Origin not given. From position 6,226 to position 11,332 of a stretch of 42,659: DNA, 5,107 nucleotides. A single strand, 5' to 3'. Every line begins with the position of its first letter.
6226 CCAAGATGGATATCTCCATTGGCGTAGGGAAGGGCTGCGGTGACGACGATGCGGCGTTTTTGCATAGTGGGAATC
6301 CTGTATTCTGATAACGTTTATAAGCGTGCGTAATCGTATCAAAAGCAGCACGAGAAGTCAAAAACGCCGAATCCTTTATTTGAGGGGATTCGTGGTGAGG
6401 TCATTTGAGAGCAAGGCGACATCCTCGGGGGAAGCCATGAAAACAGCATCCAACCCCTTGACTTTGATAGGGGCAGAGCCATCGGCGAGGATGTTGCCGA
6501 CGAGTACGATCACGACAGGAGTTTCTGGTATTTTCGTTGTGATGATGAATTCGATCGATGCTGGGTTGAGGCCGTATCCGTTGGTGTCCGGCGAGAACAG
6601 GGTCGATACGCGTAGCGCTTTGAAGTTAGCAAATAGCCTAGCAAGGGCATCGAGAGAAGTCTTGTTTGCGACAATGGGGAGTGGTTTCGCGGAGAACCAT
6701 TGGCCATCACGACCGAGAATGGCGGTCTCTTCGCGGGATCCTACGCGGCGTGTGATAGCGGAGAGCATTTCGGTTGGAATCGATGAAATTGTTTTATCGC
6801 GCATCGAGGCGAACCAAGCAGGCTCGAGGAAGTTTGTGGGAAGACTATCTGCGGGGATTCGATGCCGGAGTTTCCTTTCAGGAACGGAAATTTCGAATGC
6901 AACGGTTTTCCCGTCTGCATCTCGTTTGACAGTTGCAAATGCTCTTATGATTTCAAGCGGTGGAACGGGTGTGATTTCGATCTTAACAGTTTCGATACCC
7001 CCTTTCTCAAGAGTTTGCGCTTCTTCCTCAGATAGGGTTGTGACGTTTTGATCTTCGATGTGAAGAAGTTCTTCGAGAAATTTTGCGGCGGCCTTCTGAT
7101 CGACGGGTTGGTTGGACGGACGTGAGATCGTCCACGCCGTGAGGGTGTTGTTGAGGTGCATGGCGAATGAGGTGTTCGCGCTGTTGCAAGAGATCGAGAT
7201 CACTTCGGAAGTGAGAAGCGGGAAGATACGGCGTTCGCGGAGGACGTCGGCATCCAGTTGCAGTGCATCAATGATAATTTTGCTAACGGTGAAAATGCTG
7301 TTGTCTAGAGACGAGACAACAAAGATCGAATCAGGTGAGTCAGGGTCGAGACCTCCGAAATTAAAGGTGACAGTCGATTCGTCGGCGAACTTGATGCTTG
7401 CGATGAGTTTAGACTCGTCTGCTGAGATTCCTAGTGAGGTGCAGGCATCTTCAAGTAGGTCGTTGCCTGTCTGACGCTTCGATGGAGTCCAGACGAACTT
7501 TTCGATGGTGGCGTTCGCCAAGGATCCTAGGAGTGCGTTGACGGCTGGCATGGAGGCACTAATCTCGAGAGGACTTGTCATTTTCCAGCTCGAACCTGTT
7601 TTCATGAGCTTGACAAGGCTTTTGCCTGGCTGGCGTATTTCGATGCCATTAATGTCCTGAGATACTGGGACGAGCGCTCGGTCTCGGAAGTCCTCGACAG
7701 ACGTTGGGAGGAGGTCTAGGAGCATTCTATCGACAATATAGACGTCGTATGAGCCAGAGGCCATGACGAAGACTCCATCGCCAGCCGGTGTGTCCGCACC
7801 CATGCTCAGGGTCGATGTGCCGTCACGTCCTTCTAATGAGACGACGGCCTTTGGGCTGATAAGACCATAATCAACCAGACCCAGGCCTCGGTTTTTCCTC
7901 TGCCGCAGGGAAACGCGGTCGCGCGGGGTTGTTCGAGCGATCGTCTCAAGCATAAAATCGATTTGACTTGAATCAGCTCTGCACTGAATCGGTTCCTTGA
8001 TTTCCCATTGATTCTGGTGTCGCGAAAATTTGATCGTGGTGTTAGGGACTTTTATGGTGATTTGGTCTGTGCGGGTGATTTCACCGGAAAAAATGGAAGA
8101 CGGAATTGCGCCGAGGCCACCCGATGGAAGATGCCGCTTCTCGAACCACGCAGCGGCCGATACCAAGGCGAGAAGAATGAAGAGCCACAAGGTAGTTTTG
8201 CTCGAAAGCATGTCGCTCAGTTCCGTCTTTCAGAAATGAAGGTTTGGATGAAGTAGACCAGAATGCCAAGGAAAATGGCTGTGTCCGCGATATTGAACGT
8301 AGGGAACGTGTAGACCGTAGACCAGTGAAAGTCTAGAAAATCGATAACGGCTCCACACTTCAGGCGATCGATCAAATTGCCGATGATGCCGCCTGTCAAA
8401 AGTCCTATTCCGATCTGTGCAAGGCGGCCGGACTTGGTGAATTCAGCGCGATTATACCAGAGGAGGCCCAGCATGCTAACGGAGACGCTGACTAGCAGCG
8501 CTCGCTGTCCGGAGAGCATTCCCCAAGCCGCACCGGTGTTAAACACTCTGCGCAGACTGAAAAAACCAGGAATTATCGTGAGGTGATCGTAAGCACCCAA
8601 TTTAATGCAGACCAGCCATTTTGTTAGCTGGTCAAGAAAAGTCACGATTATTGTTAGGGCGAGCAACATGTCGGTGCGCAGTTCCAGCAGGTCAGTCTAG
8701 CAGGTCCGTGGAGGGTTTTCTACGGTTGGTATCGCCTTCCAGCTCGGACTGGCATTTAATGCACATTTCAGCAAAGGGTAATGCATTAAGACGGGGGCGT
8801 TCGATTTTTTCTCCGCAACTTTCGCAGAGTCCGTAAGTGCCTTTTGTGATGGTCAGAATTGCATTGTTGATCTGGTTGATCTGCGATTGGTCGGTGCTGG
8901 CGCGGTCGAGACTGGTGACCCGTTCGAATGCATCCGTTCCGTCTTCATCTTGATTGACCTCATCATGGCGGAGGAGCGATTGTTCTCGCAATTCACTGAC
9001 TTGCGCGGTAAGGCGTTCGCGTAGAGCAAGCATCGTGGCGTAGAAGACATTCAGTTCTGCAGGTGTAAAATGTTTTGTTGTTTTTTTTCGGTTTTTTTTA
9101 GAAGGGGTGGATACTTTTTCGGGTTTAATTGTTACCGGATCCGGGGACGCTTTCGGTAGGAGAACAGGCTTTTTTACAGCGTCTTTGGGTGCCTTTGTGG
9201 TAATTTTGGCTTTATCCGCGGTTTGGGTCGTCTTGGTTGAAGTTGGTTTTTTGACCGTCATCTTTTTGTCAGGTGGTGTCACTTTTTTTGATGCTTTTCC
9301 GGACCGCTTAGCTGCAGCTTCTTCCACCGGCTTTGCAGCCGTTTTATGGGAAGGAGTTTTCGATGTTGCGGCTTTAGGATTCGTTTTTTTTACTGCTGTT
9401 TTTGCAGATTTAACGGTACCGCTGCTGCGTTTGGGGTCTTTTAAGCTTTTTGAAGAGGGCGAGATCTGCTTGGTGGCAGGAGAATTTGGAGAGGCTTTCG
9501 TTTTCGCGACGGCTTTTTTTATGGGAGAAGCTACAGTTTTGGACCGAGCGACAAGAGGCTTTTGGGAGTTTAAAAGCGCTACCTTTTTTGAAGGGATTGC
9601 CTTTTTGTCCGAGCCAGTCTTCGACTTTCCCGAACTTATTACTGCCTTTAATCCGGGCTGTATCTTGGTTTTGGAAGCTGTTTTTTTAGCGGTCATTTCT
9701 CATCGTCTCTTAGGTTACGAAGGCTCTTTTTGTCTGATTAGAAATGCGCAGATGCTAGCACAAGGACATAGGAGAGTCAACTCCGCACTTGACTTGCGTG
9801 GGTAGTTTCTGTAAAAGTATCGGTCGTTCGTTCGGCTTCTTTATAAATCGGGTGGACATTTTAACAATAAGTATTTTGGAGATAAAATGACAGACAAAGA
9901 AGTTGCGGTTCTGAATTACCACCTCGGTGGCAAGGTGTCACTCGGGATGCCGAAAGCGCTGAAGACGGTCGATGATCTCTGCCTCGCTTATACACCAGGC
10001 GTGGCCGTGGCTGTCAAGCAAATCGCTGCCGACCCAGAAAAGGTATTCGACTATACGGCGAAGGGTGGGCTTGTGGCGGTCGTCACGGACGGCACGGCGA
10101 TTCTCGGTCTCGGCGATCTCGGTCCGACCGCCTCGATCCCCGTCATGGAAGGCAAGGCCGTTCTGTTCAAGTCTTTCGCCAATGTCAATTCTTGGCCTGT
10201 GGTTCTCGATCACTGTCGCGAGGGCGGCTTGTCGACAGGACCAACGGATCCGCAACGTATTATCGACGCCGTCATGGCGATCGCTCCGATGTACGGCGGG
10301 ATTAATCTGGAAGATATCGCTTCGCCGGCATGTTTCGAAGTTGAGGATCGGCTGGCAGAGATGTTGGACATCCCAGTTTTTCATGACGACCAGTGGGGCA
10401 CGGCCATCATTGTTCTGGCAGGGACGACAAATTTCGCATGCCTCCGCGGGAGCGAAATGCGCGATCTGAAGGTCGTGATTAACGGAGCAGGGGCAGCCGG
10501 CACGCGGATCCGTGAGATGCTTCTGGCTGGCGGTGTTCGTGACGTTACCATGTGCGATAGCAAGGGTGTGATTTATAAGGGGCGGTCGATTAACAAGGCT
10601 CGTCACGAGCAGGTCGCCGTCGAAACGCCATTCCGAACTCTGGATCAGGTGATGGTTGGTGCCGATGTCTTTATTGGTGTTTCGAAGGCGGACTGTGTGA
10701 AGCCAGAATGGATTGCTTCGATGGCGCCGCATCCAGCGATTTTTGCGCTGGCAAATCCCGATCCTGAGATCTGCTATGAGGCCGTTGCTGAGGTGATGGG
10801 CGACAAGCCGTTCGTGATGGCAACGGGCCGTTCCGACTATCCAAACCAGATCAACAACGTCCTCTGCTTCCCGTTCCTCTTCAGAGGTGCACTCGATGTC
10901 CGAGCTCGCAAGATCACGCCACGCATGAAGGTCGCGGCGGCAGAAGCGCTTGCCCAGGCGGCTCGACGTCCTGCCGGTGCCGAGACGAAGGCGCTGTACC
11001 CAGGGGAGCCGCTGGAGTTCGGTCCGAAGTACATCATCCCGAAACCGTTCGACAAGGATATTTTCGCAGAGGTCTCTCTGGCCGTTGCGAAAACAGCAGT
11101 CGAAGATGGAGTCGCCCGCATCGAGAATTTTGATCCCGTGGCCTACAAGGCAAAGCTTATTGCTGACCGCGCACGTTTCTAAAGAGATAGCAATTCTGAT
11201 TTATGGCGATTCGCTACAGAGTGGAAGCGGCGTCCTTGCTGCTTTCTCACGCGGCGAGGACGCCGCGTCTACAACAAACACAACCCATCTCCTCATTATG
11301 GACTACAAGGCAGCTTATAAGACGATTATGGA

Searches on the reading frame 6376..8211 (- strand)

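Call 42: search_protein_families(library=pfam, proteins=[window:6376-8211:-])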
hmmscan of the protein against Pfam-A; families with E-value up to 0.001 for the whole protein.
window:6376-8211:- (611 aa): 1 family
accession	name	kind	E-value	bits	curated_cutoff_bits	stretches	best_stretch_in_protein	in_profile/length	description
PF14238.11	DUF4340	-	6.6e-35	121.4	25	2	69-245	1-174/183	Domain of unknown function (DUF4340)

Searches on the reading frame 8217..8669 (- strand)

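Call 42: search_protein_families(library=pfam, proteins=[window:8217-8669:-])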
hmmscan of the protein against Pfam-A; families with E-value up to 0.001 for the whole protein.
window:8217-8669:- (150 aa): 1 family
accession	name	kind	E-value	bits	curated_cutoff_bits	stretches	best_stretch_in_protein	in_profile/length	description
PF01252.23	Peptidase_A8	-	1e-36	126.7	25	1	6-144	2-141/142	Signal peptidase (SPase) II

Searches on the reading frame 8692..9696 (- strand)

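Call 42: search_protein_families(library=pfam, proteins=[window:8692-9696:-])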
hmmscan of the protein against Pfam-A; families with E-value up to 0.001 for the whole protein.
window:8692-9696:- (334 aa): 1 family
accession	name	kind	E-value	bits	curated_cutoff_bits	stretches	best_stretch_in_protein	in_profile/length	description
PF01258.23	zf-dskA_traR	-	2.9e-12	46.8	24.9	1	286-320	1-35/36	Prokaryotic dksA/traR C4-type zinc finger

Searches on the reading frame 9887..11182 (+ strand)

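Call 42: search_protein_families(library=pfam, proteins=[window:9887-11182:+])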
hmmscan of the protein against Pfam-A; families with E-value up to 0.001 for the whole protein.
window:9887-11182:+ (431 aa): 3 families
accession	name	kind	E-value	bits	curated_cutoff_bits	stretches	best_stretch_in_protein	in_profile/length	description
PF00390.24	malic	-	2.2e-27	96.5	23.1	1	28-156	17-181/182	Malic enzyme, N-terminal domain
PF03949.21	Malic_M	-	3.7e-18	66.2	23.5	1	171-372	3-237/258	Malic enzyme, NAD binding domain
PF00208.27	ELFV_dehydrog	-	0.0007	19.8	23.4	0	186-238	25-77/241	Glutamate/Leucine/Phenylalanine/Valine dehydrogenase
